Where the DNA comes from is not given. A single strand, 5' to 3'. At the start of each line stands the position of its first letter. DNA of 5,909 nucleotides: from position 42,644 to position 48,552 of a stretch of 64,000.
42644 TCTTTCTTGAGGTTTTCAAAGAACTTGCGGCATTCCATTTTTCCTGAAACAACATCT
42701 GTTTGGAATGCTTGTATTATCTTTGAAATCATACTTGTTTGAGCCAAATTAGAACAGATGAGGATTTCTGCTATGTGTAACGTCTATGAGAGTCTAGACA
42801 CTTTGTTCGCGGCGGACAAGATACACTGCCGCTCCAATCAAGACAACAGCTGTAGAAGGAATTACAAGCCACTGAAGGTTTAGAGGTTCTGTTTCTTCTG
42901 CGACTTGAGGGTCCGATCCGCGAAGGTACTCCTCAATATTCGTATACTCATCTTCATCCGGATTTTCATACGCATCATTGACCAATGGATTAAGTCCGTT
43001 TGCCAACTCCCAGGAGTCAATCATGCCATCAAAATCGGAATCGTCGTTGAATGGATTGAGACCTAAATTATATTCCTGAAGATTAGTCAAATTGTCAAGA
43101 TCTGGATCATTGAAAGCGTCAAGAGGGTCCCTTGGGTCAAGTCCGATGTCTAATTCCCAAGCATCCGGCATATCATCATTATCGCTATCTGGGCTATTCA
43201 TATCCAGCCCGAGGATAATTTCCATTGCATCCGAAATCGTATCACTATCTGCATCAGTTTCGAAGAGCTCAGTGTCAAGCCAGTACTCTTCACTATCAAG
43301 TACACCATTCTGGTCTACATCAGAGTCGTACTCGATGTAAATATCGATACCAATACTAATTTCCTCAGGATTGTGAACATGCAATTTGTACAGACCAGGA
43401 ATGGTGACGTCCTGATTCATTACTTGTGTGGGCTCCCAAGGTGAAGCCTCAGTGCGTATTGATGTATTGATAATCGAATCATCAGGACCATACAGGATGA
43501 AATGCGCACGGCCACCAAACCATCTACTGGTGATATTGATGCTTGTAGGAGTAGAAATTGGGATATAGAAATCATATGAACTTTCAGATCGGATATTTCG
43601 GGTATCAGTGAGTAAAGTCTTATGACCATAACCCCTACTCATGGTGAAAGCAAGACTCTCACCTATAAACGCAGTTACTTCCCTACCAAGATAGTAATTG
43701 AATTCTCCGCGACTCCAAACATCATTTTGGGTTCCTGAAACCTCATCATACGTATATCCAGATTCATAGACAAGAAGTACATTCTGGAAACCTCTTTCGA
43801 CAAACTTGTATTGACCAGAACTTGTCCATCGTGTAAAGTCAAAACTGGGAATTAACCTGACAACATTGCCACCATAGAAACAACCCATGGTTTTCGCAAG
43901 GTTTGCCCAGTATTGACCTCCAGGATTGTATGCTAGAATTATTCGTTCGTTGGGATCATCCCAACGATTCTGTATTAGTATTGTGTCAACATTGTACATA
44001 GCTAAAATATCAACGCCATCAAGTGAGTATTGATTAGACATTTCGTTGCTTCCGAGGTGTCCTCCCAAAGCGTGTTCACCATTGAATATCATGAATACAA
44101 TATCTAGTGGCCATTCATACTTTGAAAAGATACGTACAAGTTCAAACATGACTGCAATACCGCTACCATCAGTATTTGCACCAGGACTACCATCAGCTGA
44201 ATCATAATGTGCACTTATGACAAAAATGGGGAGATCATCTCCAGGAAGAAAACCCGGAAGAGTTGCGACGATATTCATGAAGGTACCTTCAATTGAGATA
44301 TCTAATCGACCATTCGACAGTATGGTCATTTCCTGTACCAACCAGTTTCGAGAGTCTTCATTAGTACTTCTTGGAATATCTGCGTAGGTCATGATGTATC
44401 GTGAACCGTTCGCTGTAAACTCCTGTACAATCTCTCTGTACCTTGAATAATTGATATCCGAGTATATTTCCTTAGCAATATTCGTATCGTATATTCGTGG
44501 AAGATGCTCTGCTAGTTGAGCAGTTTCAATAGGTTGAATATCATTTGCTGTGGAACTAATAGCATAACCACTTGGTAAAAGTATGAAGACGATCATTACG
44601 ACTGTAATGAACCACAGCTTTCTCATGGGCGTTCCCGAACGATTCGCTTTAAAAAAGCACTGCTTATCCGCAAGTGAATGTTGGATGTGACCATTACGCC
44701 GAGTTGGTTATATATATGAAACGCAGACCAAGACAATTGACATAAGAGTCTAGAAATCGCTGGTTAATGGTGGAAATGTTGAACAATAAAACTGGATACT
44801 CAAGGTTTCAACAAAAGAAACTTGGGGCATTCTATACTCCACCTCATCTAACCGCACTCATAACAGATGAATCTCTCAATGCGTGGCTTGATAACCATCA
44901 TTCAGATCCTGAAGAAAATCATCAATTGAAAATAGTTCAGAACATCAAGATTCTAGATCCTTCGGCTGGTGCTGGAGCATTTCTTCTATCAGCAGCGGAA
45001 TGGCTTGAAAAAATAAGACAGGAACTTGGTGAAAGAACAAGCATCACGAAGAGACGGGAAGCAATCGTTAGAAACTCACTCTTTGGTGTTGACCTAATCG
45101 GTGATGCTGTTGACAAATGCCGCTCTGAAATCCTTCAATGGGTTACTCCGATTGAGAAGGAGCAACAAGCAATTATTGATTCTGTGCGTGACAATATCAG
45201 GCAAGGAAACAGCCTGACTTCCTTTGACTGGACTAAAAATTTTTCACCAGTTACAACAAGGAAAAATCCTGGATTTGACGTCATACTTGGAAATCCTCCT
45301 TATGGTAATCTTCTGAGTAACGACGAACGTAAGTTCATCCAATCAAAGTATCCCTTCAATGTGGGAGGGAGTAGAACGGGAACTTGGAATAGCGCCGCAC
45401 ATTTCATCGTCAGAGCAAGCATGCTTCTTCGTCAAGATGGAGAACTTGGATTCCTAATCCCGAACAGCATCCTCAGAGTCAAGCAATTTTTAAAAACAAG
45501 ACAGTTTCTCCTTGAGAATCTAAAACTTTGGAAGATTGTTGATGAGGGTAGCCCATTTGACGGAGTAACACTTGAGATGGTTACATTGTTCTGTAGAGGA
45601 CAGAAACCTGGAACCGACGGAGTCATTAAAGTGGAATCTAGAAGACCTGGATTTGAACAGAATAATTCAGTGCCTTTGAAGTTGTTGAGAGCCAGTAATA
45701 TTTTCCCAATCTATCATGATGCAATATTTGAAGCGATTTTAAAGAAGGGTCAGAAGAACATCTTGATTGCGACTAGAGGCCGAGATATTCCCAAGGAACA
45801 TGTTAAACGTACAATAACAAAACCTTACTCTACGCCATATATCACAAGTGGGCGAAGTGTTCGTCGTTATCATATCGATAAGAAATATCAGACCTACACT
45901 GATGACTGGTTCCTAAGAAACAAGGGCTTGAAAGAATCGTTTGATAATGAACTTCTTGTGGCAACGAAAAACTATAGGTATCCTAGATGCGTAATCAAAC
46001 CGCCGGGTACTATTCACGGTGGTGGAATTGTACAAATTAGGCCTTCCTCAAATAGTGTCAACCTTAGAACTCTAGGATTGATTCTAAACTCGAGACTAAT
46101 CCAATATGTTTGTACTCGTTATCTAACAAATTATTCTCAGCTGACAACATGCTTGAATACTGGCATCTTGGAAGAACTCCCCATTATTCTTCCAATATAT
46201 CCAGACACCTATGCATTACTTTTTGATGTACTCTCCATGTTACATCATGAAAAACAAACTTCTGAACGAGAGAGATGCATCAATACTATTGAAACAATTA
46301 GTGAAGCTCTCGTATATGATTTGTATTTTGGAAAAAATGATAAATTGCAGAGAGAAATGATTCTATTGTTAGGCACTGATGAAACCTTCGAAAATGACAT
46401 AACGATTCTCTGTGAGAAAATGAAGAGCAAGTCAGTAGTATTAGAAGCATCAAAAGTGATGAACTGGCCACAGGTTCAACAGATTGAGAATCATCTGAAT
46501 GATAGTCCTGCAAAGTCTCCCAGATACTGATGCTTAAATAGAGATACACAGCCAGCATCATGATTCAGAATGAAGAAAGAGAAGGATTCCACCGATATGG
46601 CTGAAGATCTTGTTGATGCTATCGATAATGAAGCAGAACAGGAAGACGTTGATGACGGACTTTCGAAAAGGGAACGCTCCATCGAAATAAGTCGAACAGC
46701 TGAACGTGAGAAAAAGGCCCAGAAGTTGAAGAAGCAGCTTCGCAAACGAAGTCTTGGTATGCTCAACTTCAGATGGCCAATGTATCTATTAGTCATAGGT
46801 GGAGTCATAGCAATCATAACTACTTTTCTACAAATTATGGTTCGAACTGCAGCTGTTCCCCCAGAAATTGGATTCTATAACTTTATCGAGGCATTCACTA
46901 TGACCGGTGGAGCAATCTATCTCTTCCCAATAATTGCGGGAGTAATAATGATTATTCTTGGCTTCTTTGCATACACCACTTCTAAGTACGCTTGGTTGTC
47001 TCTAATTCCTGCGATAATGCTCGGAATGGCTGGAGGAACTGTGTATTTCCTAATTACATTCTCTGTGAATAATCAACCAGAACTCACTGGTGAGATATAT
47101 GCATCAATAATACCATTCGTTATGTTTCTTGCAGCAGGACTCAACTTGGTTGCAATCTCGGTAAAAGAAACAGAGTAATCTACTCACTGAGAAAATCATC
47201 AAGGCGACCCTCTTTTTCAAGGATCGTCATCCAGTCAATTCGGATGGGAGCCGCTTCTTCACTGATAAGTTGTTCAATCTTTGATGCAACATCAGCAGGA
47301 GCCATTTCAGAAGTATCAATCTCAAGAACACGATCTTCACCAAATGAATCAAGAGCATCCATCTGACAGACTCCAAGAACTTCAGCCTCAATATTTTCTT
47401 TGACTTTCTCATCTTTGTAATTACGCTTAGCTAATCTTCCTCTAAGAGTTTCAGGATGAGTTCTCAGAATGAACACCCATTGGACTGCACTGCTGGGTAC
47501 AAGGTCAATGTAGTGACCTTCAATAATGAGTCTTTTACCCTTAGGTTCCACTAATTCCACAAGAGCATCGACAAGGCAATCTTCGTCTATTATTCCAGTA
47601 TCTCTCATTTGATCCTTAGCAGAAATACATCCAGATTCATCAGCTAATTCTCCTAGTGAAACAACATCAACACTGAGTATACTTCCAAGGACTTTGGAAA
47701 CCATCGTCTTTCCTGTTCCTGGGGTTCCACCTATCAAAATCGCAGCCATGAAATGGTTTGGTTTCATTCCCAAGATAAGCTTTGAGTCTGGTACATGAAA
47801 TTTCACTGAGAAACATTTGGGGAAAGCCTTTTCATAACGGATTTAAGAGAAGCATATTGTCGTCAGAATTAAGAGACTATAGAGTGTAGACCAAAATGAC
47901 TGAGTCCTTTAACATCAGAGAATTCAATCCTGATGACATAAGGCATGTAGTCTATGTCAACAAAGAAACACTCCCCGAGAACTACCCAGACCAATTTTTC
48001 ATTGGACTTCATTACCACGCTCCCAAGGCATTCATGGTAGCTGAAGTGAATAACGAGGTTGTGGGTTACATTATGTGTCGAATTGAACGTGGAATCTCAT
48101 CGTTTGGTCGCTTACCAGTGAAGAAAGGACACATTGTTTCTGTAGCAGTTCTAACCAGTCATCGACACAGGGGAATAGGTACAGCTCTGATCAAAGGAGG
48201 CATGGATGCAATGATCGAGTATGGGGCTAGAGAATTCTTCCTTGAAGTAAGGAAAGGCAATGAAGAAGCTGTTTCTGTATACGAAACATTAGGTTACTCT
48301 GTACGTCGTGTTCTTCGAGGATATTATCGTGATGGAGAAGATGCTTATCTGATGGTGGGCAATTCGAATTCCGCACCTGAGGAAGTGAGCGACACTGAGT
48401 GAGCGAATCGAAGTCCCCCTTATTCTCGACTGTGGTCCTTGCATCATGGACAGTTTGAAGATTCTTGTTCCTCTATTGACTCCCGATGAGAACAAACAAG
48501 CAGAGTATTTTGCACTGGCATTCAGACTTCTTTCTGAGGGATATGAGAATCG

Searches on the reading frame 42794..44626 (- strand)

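Call 53: search_protein_families(library=pfam, proteins=[window:42794-44626:-], max_evalue=0.001)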
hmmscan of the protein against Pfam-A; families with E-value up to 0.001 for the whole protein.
window:42794-44626:- (610 aa): 1 family
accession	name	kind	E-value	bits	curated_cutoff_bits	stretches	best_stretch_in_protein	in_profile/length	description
PF04389.22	Peptidase_M28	-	1.2e-15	58.2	21.3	1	118-222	1-101/193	Peptidase family M28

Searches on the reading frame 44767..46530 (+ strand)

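Call 82: search_protein_families(library=pfam, proteins=[window:44767-46530:+], max_evalue=0.001)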
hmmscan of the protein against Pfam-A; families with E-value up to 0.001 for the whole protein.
window:44767-46530:+ (587 aa): 5 families
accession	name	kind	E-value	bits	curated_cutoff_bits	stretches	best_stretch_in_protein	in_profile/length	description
PF07669.17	Eco57I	-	4.9e-21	76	25.3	1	103-261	1-166/171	Eco57I restriction-modification methylase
PF02384.22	N6_Mtase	-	1.2e-10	41.7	20.4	1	12-293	18-248/311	N-6 DNA Methylase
PF20473.4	MmeI_Mtase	-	6.1e-09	35.9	27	1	55-240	16-207/259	MmeI, DNA-methyltransferase domain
PF01170.24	UPF0020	-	1.4e-06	28.6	22.3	1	61-187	31-139/197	RMKL-like, methyltransferase domain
PF12950.13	TaqI_C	-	7e-05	23.5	26.5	1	360-473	4-118/118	TaqI-like C-terminal specificity domain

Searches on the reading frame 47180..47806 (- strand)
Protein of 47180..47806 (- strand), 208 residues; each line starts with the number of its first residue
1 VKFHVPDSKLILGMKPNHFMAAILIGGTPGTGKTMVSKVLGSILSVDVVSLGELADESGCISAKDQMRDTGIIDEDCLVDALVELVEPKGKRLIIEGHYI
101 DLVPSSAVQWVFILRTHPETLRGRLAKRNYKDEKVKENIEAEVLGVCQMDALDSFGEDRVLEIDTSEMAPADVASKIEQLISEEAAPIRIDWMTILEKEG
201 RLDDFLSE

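Call 82: search_protein_families(library=pfam, proteins=[window:47180-47806:-], max_evalue=0.001)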
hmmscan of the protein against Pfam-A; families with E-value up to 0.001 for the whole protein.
window:47180-47806:- (208 aa): 2 families
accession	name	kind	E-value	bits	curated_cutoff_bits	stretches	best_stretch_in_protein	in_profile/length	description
PF13238.12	AAA_18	-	2.1e-25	90.1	29.4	1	23-144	1-127/128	AAA domain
PF13207.12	AAA_17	-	1.4e-05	25.8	27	1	27-129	2-123/136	AAA domain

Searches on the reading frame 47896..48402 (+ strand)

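Call 82: search_protein_families(library=pfam, proteins=[window:47896-48402:+], max_evalue=0.001)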
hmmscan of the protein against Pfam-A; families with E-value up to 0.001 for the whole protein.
window:47896-48402:+ (168 aa): 6 families
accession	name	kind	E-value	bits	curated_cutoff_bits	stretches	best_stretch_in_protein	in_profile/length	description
PF00583.31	Acetyltransf_1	-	2.6e-20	73.2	20.7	1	30-134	16-116/116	Acetyltransferase (GNAT) family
PF13508.13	Acetyltransf_7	-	1.8e-11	44.7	27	1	45-135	4-83/84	Acetyltransferase (GNAT) domain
PF13673.13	Acetyltransf_10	-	2.2e-09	37.8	23.6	1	45-135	32-108/128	Acetyltransferase (GNAT) domain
PF08445.16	FR47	-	7.5e-08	32.7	22.1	1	76-137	20-80/86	FR47-like protein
PF13527.13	Acetyltransf_9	-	7.8e-06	26.4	25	1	7-136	2-126/127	Acetyltransferase (GNAT) domain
PF13420.13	Acetyltransf_4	-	5.7e-05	23.6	24.3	1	46-151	52-151/155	Acetyltransferase (GNAT) domain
